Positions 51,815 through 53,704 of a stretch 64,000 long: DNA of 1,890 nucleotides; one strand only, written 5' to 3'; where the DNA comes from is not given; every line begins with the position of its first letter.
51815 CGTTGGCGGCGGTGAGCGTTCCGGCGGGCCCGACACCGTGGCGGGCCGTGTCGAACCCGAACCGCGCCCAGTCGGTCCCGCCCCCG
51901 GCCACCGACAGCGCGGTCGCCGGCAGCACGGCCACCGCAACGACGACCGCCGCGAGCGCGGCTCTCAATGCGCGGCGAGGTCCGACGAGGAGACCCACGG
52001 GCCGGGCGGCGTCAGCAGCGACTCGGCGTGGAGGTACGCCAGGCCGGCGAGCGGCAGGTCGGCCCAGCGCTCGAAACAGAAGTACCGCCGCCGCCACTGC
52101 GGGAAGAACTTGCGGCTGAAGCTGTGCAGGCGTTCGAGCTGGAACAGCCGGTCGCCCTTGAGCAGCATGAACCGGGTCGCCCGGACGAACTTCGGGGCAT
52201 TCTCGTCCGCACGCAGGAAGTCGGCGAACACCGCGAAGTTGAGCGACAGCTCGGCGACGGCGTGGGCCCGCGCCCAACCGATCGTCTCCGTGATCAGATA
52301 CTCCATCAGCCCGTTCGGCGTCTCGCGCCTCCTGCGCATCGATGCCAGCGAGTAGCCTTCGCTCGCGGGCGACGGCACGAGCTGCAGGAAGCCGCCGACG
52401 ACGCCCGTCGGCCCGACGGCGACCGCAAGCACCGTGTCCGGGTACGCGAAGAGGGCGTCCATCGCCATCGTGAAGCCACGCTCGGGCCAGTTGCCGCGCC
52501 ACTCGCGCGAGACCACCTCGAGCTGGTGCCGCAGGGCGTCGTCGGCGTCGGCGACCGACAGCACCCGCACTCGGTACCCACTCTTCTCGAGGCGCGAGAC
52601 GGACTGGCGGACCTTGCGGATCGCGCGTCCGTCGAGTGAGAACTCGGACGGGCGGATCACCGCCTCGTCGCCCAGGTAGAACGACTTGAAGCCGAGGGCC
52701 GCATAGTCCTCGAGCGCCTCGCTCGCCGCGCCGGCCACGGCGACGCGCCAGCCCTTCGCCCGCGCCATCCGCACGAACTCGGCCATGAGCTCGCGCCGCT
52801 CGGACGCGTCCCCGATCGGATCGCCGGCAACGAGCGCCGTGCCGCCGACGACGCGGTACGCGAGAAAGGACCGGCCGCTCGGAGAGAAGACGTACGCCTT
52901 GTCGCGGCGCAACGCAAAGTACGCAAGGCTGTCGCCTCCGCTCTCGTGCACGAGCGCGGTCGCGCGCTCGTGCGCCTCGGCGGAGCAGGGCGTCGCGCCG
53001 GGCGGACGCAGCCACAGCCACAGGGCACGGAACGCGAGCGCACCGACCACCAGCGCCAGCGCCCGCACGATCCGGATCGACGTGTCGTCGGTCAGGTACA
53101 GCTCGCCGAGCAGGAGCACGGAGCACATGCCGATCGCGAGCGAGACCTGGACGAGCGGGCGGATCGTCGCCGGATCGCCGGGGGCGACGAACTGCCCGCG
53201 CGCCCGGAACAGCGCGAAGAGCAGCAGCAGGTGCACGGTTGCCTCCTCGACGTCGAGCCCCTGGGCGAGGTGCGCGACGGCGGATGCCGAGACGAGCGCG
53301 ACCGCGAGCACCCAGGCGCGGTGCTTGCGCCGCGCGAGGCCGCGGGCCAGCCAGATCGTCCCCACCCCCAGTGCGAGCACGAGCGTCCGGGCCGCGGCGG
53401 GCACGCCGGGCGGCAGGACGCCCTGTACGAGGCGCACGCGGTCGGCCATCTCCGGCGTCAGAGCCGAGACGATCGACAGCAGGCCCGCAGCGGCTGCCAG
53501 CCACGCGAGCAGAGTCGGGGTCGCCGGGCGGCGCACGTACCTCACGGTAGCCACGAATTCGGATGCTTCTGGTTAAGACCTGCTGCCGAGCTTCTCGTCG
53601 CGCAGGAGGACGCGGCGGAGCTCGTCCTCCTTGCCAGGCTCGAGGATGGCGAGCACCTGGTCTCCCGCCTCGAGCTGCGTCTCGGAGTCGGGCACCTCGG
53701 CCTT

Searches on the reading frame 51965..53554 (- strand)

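Call 4: search_protein_families(library=pfam, proteins=[window:51965-53554:-], max_evalue=0.01)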
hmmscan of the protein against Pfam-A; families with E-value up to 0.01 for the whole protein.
window:51965-53554:- (529 aa): 1 family
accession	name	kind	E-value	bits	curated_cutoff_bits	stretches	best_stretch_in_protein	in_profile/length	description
PF09924.15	LPG_synthase_C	-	1.1e-73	248.3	27.5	1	200-494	2-298/298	Phosphatidylglycerol lysyltransferase, C-terminal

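Call 5: search_protein_families(library=ncbifam, proteins=[window:51965-53554:-], max_evalue=0.01)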
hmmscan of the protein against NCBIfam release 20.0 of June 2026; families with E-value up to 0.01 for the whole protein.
window:51965-53554:- (529 aa): 2 families
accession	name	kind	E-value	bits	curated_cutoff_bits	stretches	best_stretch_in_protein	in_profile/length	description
NF002821.0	PRK02983.1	equivalog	3.2e-83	280.4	742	1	155-515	204-570/1102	bifunctional lysylphosphatidylglycerol synthetase/lysine--tRNA ligase LysX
NF033480.1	bifunc_MprF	equivalog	4e-77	260.3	600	1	5-504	315-832/841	bifunctional lysylphosphatidylglycerol flippase/synthetase MprF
